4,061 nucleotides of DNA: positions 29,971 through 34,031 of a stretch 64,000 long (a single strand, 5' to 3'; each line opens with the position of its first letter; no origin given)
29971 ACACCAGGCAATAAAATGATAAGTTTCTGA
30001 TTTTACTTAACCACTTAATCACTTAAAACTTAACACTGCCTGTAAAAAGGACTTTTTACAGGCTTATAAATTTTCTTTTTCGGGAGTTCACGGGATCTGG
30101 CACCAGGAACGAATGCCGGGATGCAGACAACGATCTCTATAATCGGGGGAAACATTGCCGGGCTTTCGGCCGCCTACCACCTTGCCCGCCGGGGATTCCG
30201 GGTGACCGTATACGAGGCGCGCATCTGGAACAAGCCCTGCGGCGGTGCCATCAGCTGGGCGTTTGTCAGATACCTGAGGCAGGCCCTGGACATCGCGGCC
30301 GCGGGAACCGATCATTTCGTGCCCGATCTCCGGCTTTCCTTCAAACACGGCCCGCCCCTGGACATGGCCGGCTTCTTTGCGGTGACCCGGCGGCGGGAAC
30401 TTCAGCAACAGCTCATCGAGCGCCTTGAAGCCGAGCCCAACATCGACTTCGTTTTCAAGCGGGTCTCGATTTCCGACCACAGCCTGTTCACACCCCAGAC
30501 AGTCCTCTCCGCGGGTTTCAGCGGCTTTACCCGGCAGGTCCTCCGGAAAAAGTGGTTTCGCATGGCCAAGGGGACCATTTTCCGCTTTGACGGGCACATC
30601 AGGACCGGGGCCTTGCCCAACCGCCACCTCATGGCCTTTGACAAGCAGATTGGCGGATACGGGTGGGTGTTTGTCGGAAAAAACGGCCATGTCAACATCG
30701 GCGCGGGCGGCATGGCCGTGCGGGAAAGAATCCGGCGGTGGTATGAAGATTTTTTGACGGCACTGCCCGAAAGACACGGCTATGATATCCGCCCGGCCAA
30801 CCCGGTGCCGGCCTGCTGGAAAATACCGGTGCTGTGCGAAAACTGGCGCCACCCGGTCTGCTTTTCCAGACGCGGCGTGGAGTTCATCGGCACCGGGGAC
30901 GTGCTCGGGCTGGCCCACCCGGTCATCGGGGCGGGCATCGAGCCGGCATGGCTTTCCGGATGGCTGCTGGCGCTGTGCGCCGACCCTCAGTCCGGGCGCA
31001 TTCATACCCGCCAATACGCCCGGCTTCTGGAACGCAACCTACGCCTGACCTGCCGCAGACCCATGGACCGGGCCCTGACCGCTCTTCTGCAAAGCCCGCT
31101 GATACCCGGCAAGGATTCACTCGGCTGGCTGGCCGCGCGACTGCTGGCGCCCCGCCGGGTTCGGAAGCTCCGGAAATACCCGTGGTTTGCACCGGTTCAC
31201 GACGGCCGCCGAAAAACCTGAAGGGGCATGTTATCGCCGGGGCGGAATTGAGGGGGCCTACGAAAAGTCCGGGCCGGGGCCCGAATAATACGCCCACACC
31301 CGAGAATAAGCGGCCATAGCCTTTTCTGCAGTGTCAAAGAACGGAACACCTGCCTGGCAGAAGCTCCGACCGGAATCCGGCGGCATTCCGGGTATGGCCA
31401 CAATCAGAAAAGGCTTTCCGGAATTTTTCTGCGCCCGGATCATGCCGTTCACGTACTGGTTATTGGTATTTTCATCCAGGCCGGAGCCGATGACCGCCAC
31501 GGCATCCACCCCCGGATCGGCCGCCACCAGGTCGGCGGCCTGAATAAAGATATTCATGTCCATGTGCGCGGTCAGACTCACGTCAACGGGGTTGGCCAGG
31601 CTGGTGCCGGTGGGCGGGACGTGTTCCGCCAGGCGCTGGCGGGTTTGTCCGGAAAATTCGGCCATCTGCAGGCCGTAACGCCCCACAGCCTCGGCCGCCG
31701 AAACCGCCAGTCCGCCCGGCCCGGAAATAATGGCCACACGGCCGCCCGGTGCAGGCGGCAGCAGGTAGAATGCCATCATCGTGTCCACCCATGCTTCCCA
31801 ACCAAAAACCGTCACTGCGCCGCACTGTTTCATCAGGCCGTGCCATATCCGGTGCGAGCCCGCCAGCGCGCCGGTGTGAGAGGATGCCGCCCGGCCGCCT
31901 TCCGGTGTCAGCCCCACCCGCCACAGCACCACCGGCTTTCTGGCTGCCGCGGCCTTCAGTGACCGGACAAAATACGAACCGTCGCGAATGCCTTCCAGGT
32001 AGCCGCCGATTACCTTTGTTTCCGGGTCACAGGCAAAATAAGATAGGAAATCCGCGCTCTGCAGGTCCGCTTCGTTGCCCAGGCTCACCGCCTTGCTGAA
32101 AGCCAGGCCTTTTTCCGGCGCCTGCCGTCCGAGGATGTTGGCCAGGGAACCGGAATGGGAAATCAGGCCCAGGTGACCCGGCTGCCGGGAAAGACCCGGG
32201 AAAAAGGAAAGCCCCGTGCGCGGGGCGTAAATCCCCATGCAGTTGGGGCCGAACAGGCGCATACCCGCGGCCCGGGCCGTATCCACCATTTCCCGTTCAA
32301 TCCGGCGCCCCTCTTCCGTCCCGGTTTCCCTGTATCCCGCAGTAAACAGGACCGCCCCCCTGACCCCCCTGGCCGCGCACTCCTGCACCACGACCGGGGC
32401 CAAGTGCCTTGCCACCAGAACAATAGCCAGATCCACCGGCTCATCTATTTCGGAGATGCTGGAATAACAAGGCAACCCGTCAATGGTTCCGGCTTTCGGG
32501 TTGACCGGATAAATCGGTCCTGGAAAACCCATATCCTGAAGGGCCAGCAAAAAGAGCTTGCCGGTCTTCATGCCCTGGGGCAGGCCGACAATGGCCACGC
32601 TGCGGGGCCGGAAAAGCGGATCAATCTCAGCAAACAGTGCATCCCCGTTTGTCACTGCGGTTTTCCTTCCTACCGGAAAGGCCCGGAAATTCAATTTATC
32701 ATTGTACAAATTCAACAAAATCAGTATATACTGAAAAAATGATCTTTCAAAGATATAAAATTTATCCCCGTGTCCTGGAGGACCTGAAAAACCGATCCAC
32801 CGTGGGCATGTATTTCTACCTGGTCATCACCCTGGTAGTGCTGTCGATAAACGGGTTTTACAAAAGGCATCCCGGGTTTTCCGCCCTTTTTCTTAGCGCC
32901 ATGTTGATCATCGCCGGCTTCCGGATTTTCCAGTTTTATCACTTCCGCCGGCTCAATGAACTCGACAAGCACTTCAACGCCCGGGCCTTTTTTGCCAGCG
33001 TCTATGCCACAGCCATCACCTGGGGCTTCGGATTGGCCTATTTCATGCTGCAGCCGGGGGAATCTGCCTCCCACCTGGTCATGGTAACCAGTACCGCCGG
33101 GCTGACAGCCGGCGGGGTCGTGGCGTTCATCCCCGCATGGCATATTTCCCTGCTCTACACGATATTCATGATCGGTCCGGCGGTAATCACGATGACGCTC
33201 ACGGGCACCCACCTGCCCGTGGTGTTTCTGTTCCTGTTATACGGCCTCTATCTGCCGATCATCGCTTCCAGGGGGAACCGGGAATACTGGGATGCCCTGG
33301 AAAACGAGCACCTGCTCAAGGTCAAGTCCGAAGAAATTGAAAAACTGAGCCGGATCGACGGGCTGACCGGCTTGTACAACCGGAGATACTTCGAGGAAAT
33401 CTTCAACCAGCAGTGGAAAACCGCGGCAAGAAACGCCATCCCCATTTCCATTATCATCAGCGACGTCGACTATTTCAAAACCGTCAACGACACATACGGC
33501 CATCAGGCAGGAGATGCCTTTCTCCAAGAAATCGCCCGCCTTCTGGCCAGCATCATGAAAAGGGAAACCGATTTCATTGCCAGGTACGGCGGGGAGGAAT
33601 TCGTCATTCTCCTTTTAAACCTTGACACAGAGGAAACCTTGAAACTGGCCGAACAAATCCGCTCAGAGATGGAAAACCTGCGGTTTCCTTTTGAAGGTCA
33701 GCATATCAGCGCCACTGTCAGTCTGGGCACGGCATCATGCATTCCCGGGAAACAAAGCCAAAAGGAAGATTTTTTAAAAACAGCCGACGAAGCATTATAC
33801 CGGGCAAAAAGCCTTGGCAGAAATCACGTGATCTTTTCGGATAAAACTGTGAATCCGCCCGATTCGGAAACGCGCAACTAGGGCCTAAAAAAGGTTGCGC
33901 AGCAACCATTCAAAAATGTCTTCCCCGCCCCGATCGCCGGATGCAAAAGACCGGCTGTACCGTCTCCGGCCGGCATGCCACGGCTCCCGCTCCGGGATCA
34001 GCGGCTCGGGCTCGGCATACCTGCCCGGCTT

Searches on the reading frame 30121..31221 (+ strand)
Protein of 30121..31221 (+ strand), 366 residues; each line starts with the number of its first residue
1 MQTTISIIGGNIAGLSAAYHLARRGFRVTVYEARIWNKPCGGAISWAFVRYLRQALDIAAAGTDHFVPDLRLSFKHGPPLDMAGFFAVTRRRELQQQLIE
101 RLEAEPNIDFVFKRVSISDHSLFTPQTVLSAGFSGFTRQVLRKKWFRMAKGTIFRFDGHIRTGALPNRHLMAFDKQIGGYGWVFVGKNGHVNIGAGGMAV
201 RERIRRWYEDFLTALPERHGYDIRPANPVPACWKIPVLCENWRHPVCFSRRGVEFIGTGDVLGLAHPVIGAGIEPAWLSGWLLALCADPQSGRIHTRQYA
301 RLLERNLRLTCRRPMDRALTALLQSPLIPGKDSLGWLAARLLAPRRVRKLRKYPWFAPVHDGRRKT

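Call 49: search_protein_families(library=pfam, proteins=[window:30121-31221:+], max_evalue=0.00001)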
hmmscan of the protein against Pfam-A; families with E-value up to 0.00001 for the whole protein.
window:30121-31221:+ (366 aa): 3 families
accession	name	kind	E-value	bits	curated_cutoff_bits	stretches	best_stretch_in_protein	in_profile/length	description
PF01266.30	DAO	-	1.3e-09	38.5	27.9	1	6-114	3-86/353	FAD dependent oxidoreductase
PF13450.12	NAD_binding_8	-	7.3e-08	33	21.9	1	7-45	1-37/68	NAD(P)-binding Rossmann-like domain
PF01593.30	Amino_oxidase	-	2.7e-06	27.4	19.8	1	12-34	1-23/443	Flavin containing amine oxidoreductase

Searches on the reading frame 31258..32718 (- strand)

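Call 49: search_protein_families(library=pfam, proteins=[window:31258-32718:-], max_evalue=0.00001)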
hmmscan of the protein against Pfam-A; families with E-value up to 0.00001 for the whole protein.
window:31258-32718:- (486 aa): 3 families
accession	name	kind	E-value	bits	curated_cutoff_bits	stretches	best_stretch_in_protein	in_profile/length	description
PF13607.11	Succ_CoA_lig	-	1.4e-43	148.4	27.4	1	180-317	1-138/138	Succinyl-CoA ligase like flavodoxin domain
PF13380.12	CoA_binding_2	-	8.6e-22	78.2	22.8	1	39-164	1-114/116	CoA binding domain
PF02629.25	CoA_binding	-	6e-10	40.2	22.3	1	38-128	3-97/97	CoA binding domain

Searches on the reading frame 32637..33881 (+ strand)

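Call 49: search_protein_families(library=pfam, proteins=[window:32637-33881:+], max_evalue=0.00001)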
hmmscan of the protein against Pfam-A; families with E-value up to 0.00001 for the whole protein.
window:32637-33881:+ (414 aa): 1 family
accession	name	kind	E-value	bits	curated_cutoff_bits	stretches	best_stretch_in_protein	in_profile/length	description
PF00990.26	GGDEF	-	2.8e-49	167.4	23.8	1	240-397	3-161/161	Diguanylate cyclase, GGDEF domain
